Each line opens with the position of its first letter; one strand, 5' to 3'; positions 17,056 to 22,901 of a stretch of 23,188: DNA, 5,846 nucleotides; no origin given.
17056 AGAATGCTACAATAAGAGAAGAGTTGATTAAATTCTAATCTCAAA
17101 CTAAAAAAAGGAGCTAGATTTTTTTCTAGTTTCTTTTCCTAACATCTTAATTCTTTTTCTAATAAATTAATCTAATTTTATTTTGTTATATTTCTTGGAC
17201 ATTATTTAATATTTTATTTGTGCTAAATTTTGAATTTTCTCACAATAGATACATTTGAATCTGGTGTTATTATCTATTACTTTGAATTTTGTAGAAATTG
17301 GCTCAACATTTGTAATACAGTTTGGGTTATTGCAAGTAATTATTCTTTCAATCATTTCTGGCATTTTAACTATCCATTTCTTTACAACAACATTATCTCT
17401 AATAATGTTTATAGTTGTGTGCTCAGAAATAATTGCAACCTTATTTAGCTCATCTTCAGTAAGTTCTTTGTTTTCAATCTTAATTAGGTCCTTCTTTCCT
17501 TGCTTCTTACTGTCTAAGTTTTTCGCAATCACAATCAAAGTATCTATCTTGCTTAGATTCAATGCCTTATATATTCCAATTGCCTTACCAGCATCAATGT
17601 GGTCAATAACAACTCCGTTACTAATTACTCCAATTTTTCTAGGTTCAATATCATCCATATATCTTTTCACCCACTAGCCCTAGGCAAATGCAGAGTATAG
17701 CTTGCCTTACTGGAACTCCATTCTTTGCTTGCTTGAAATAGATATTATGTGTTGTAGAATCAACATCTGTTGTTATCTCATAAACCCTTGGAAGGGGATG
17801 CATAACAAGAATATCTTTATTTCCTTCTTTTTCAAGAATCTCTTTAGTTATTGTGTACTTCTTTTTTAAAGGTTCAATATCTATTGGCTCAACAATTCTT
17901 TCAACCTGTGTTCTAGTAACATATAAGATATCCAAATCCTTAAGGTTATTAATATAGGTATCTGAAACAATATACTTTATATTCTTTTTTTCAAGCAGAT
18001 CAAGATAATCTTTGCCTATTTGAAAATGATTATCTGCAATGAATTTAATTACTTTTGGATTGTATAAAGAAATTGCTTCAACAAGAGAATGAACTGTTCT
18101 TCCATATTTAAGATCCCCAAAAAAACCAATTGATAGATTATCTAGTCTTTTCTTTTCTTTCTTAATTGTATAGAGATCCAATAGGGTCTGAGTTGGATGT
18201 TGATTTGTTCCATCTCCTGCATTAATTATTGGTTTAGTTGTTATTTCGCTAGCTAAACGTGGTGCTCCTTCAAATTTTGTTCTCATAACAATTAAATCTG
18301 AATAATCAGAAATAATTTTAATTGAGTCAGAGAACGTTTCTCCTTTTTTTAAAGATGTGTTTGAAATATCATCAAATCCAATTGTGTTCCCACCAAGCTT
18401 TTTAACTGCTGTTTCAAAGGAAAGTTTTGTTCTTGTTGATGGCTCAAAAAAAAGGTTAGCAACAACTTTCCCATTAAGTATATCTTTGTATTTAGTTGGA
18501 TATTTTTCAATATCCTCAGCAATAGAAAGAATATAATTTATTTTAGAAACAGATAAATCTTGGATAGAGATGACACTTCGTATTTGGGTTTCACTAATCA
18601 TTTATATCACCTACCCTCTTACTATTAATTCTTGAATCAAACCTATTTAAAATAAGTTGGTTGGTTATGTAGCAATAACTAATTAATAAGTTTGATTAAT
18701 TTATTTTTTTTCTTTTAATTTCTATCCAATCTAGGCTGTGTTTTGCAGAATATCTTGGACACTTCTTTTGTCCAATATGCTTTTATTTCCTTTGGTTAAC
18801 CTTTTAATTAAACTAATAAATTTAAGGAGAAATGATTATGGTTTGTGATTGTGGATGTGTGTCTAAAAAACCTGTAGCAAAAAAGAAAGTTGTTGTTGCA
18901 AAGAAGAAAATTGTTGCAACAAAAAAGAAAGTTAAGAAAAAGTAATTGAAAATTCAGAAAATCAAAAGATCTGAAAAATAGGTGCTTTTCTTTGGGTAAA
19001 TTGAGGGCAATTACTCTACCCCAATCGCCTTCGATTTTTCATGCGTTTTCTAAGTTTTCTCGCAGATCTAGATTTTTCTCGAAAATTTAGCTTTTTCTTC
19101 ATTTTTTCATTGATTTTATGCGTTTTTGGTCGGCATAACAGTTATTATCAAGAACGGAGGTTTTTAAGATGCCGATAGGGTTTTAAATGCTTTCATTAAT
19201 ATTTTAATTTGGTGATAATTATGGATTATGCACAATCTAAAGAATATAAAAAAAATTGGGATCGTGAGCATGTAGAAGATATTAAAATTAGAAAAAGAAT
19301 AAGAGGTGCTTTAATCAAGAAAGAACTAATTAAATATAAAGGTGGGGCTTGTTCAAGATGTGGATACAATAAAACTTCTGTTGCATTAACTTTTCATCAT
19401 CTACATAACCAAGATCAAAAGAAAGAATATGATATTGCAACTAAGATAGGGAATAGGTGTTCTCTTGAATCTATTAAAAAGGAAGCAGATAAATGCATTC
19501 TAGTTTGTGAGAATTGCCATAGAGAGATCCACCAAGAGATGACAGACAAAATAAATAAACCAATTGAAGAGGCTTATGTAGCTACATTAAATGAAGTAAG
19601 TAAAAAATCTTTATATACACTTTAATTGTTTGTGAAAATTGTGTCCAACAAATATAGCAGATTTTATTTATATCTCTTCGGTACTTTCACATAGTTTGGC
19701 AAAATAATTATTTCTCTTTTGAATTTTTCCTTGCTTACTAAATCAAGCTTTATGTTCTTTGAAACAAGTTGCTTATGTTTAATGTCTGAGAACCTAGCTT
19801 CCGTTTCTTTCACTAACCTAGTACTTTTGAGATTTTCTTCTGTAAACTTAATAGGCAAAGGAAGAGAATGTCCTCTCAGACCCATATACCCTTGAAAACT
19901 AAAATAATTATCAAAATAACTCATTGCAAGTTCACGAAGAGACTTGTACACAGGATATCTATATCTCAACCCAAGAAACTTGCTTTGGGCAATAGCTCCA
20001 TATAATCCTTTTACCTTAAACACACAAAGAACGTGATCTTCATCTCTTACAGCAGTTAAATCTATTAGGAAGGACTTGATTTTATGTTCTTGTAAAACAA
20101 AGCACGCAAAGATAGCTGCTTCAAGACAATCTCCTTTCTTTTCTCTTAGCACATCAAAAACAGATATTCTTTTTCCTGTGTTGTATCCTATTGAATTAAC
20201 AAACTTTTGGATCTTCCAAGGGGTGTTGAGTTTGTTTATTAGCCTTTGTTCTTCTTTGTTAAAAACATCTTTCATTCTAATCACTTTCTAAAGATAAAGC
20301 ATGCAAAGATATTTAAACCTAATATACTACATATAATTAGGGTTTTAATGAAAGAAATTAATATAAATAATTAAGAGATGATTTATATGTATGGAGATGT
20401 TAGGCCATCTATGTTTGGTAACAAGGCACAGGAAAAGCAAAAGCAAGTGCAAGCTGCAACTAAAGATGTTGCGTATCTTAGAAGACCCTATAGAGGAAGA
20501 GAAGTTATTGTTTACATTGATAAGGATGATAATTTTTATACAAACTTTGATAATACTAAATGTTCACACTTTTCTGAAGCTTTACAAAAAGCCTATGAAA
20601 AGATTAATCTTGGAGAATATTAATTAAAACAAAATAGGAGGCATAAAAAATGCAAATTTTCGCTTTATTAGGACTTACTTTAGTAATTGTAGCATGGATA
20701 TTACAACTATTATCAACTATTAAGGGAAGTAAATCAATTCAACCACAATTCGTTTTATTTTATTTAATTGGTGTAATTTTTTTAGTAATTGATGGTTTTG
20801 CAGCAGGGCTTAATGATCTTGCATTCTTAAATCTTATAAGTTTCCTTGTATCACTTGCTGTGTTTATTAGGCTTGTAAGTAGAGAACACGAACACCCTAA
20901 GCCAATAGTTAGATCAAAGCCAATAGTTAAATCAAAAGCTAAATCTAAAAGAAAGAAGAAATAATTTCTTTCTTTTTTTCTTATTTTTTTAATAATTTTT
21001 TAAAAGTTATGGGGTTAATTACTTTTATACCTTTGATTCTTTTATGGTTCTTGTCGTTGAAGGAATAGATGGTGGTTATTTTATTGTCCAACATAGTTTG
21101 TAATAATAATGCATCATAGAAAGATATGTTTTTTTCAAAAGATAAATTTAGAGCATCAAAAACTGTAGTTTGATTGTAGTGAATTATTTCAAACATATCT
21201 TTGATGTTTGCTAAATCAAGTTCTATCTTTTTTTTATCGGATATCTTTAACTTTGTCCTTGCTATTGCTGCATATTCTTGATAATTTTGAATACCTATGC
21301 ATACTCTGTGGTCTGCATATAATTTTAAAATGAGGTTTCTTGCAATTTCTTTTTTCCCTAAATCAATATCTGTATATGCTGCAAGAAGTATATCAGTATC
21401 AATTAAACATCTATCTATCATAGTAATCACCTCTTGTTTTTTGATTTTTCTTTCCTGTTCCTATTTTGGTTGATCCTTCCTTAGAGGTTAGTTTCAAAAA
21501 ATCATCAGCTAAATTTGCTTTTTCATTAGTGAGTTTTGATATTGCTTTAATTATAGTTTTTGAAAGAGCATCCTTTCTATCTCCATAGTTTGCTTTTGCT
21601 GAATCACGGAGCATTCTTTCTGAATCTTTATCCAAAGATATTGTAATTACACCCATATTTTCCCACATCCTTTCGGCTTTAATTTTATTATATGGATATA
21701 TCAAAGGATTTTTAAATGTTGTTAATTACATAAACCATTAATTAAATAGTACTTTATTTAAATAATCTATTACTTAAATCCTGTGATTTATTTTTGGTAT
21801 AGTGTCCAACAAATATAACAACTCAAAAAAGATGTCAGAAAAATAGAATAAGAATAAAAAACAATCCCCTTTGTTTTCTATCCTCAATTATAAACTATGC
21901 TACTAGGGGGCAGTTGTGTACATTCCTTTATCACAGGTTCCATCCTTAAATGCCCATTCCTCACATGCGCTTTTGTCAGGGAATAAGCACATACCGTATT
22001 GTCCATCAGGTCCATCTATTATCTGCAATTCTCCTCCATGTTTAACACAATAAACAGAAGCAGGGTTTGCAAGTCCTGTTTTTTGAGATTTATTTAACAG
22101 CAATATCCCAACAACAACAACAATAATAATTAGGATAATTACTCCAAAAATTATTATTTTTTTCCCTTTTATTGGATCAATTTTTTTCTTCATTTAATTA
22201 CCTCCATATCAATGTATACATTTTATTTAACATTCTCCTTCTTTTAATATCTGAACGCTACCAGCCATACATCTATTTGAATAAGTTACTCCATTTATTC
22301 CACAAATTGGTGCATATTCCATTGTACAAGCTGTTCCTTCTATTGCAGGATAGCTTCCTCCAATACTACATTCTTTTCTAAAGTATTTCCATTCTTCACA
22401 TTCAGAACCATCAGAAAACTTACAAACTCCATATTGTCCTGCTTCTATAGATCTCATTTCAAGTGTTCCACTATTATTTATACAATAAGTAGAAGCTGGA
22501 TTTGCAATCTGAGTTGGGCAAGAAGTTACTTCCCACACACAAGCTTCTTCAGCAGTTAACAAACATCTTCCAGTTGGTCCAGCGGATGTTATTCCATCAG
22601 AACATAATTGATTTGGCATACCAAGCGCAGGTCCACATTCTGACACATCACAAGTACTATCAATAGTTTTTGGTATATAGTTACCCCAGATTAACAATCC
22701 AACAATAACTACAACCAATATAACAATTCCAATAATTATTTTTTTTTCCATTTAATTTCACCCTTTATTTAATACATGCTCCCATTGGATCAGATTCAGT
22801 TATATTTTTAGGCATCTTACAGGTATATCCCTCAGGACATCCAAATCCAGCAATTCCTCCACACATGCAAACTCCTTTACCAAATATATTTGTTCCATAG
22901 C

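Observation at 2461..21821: TTGGAC(A/G) motif family, including a 19-nt element in four near-identical copies, concentrated at transcription-unit boundaries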

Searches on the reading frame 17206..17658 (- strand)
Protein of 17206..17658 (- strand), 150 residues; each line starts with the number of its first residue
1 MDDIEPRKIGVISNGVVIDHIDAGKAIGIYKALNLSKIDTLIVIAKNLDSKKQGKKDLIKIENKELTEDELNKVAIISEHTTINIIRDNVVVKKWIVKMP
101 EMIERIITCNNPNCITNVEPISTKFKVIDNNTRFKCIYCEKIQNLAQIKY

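Call 34: find_homologous_proteins(query=window:17206-17658:-, max_evalue=1e-20)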
Query window:17206-17658:- (150 aa): 60 proteins with E <= 1e-20 among 125 candidates.
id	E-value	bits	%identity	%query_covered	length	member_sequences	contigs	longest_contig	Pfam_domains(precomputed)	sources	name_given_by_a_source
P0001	3.6e-78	278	89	100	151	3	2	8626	PF01948.24,PF02748.21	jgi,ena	-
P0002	4.3e-78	278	89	100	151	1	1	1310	PF01948.24,PF02748.21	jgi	jgi:aspartate carbamoyltransferase regulatory subunit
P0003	7.0e-77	274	88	100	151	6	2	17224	PF01948.24,PF02748.21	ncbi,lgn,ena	-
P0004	2.6e-72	259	84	99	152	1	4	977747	PF01948.24,PF02748.21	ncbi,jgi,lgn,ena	-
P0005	2.8e-66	240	76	100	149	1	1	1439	PF01948.24,PF02748.21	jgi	jgi:aspartate carbamoyltransferase regulatory subunit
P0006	1.1e-43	167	59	97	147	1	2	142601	PF01948.24,PF02748.21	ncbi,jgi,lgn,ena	ncbi:MAG: aspartate carbamoyltransferase regulatory subunit [archaeon]|jgi:aspartate carbamoyltransf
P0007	4.5e-43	165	58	99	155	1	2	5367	PF01948.24,PF02748.21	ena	-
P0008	8.3e-43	164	58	99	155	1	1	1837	PF01948.24,PF02748.21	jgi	jgi:aspartate carbamoyltransferase regulatory subunit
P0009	1.5e-42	163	57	99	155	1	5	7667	PF01948.24,PF02748.21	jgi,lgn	jgi:aspartate carbamoyltransferase regulatory subunit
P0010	2.0e-42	162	57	99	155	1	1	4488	PF01948.24,PF02748.21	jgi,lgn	-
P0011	2.2e-42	162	57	99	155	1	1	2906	PF01948.24,PF02748.21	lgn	-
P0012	6.0e-42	161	57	97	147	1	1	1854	PF01948.24,PF02748.21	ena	-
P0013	6.2e-42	161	57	99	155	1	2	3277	PF01948.24,PF02748.21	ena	-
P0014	1.2e-41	160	56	99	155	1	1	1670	PF01948.24,PF02748.21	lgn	-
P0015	1.5e-41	160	57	99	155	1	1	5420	PF01948.24,PF02748.21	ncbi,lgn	-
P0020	7.5e-41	157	58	95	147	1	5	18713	PF01948.24,PF02748.21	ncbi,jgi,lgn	jgi:aspartate carbamoyltransferase regulatory subunit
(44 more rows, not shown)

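Call 35: find_encoding_contigs(protein=P0004, flank=10000, max_places=2)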
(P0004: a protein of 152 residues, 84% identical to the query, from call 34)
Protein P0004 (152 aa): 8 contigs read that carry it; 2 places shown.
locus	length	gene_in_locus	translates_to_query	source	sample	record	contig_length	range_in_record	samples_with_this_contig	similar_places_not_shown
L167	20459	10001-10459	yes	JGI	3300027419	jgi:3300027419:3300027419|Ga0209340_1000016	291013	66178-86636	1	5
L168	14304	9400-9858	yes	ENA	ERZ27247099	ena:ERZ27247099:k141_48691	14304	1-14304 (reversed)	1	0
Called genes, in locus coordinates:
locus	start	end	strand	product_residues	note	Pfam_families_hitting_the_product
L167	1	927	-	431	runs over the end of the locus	PF01794:Ferric_reduct, PF08022:FAD_binding_8, PF00175:NAD_binding_1, PF08030:NAD_binding_6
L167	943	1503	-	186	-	PF13328:HD_4, PF01966:HD (weak)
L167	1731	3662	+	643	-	-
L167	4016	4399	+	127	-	PF03891:DUF333, PF00050:Kazal_1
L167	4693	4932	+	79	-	-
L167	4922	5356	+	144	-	PF01850:PIN (weak)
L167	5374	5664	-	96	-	-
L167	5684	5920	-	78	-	-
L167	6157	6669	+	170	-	-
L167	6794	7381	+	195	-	-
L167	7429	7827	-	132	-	-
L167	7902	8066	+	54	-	-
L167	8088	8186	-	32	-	-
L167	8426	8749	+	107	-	-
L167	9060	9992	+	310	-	PF02729:OTCace_N, PF00185:OTCace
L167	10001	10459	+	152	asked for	PF01948:PyrI, PF02748:PyrI_C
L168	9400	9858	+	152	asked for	PF01948:PyrI, PF02748:PyrI_C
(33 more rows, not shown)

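Call 36: find_encoding_contigs(protein=P0003, flank=10000, max_places=2)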
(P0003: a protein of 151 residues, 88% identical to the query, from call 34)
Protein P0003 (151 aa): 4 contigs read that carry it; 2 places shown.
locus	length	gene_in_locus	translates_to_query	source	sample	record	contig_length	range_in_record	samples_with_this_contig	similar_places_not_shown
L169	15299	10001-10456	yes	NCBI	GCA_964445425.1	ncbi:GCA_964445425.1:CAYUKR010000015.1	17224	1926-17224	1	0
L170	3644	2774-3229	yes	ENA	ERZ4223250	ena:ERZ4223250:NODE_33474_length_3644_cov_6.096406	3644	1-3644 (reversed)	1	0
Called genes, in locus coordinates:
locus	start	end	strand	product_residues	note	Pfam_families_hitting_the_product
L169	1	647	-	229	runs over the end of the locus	PF16715:CDPS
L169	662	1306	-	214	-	-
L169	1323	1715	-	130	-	-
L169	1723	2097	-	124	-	-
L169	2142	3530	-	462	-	PF01946:Thi4 (faint), PF00890:FAD_binding_2 (faint), PF03486:HI0933_like (weak), PF07992:Pyr_redox_2 (faint), PF13738:Pyr_redox_3 (weak), PF01134:GIDA (weak), PF21688:FAD-depend_C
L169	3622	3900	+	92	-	-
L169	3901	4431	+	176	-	PF03891:DUF333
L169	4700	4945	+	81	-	-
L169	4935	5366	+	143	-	PF01850:PIN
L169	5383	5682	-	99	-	-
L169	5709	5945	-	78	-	-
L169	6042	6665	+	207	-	-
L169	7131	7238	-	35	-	-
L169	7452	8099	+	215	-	PF03412:Peptidase_C39, PF09778:Guanylate_cyc_2 (weak), PF11814:DUF3335 (faint), PF13529:Peptidase_C39_2, PF12385:Peptidase_C70 (weak)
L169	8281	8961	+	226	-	-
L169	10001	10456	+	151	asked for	PF01948:PyrI, PF02748:PyrI_C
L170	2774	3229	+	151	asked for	PF01948:PyrI, PF02748:PyrI_C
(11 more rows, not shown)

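Call 37: find_encoding_contigs(protein=P0001, flank=10000, max_places=2)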
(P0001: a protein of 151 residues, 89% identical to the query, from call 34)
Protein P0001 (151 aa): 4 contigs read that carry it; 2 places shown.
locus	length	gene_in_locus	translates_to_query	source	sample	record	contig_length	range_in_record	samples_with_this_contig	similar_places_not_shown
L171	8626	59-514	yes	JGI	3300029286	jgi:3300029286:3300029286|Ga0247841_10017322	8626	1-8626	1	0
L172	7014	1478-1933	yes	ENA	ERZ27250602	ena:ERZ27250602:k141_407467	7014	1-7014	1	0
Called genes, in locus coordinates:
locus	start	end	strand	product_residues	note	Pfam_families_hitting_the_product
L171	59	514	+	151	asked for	PF01948:PyrI, PF02748:PyrI_C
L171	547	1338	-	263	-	-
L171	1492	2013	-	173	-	-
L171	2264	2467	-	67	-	PF23477:zf_Tbcl_2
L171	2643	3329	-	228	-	-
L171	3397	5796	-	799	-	PF01022:HTH_5, PF09826:Beta_propel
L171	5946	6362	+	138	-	-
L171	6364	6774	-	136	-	PF07885:Ion_trans_2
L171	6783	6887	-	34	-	-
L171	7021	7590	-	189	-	-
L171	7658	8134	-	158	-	PF00186:DHFR_1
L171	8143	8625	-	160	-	?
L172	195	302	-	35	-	-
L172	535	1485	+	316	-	PF02729:OTCace_N, PF00185:OTCace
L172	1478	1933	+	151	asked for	PF01948:PyrI, PF02748:PyrI_C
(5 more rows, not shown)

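Call 52: find_encoding_contigs(protein=P0006, flank=10000, max_places=1)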
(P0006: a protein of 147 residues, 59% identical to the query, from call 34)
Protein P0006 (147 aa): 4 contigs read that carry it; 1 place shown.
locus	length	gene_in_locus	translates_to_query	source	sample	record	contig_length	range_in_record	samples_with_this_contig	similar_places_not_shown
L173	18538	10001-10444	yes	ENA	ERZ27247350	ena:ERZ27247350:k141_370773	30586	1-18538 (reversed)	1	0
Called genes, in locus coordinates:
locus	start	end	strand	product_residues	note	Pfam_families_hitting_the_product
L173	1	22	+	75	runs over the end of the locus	PF00462:Glutaredoxin, PF13192:Thioredoxin_3 (weak), PF13417:GST_N_3 (weak)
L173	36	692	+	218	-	PF00578:AhpC-TSA, PF08534:Redoxin, PF10417:1-cysPrx_C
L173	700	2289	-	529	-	PF01541:GIY-YIG, PF27096:UvrC_M, PF02151:UVR, PF22920:UvrC_RNaseH, PF08459:UvrC_RNaseH_dom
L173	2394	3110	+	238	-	-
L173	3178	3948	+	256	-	PF26477:DUF8150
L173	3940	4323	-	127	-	-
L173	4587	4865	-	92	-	-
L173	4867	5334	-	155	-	PF00293:NUDIX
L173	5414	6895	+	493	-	PF02788:RuBisCO_large_N, PF00016:RuBisCO_large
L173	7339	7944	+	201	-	PF00300:His_Phos_1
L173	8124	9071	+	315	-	PF02729:OTCace_N, PF00185:OTCace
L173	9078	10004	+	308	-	PF02729:OTCace_N, PF00185:OTCace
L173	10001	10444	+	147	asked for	PF01948:PyrI, PF02748:PyrI_C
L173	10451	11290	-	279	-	PF01209:Ubie_methyltran, PF05175:MTS, PF13489:Methyltransf_23, PF13847:Methyltransf_31, PF08241:Methyltransf_11, PF08242:Methyltransf_12, PF13649:Methyltransf_25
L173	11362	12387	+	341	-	PF04015:DUF362, PF12797:Fer4_2 (faint), PF13237:Fer4_10 (weak), PF12838:Fer4_7 (weak), PF00037:Fer4 (weak), PF12837:Fer4_6 (weak)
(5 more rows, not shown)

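Call 53: find_encoding_contigs(protein=P0020, flank=10000, max_places=1)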
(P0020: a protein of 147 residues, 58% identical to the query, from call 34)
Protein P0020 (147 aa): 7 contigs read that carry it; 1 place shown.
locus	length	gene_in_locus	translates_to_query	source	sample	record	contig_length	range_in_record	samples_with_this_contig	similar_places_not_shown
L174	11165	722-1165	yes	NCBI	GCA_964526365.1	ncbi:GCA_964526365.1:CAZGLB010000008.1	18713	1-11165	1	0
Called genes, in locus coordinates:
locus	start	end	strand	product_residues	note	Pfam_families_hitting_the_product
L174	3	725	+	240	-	?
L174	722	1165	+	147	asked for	PF01948:PyrI, PF02748:PyrI_C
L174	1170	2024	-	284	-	PF01209:Ubie_methyltran (weak), PF05175:MTS, PF13489:Methyltransf_23, PF13847:Methyltransf_31, PF08241:Methyltransf_11, PF08242:Methyltransf_12, PF13649:Methyltransf_25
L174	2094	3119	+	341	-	PF04015:DUF362, PF12797:Fer4_2 (faint), PF13237:Fer4_10 (weak), PF12838:Fer4_7 (weak), PF00037:Fer4 (weak), PF12837:Fer4_6 (weak)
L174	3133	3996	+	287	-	-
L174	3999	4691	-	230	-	PF09997:DUF2238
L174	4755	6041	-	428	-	PF13173:AAA_14, PF13635:DUF4143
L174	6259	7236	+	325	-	-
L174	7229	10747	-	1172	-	PF14890:Intein_splicing, PF01381:HTH_3 (faint), PF14528:LAGLIDADG_3, PF17757:UvrB_inter, PF27431:UvrB_3rd, PF00271:Helicase_C, PF12344:UvrB, PF02151:UVR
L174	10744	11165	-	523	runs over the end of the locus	PF01541:GIY-YIG, PF27096:UvrC_M, PF02151:UVR, PF22920:UvrC_RNaseH, PF08459:UvrC_RNaseH_dom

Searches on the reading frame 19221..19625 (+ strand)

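Call 20: search_protein_families(library=pfam, proteins=[window:19221-19625:+], max_evalue=0.01)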
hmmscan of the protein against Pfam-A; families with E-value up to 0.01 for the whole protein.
window:19221-19625:+ (134 aa): 1 family
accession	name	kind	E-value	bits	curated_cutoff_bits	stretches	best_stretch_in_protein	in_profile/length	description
PF01844.29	HNH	-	4.2e-05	24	21.4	0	44-72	1-30/47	HNH endonuclease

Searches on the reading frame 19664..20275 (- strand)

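Call 20: search_protein_families(library=pfam, proteins=[window:19664-20275:-], max_evalue=0.01)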
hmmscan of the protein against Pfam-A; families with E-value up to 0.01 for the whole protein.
window:19664-20275:- (203 aa): 1 family
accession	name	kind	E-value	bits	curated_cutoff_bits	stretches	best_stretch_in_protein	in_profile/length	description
PF14822.12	Vasohibin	-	9.1e-05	22.3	24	1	50-128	112-194/245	Vasohibin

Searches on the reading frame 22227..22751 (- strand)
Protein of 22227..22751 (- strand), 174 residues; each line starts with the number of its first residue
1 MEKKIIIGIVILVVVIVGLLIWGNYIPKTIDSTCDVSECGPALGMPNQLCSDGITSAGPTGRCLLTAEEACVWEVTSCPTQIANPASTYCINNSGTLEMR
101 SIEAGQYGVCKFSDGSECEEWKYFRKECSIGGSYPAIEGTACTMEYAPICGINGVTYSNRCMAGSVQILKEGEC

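Call 12: find_encoding_contigs(protein=window:22227-22751:-, flank=10000, max_places=6)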
Protein window:22227-22751:- (174 aa): 7 contigs read that carry it; 5 places shown.
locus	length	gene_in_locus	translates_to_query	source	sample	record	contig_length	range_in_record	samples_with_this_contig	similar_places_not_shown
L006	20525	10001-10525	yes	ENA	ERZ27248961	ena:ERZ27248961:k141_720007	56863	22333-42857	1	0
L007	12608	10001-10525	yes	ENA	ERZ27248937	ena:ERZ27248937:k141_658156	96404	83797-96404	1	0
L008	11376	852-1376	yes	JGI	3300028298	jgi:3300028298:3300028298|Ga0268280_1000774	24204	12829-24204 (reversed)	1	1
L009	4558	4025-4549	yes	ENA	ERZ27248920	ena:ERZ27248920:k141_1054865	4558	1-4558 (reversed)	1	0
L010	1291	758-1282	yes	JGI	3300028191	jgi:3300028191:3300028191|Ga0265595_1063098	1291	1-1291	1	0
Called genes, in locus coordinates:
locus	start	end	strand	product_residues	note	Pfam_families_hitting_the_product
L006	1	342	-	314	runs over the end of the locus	PF01544:CorA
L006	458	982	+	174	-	-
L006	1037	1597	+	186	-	-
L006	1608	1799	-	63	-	-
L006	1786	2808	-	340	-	PF01594:AI-2E_transport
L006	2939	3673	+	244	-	-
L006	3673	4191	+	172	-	PF04138:GtrA_DPMS_TM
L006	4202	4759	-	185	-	PF06966:DUF1295 (faint), PF04191:PEMT (weak), PF04140:ICMT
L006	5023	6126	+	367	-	PF00091:Tubulin, PF12327:FtsZ_C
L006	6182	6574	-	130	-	-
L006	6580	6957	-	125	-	-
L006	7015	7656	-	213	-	-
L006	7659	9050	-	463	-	PF01946:Thi4 (faint), PF03486:HI0933_like (weak), PF07992:Pyr_redox_2 (faint), PF00890:FAD_binding_2 (faint), PF13450:NAD_binding_8 (faint), PF13738:Pyr_redox_3 (weak), PF01134:GIDA (weak), PF21688:FAD-depend_C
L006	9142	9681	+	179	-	-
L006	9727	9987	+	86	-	-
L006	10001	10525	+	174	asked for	PF03891:DUF333, PF00050:Kazal_1, PF07648:Kazal_2 (weak)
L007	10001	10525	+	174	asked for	PF03891:DUF333, PF00050:Kazal_1, PF07648:Kazal_2 (weak)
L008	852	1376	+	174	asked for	PF03891:DUF333, PF00050:Kazal_1, PF07648:Kazal_2 (weak)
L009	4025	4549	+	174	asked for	PF03891:DUF333, PF00050:Kazal_1, PF07648:Kazal_2 (weak)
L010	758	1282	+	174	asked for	PF03891:DUF333, PF00050:Kazal_1, PF07648:Kazal_2 (weak)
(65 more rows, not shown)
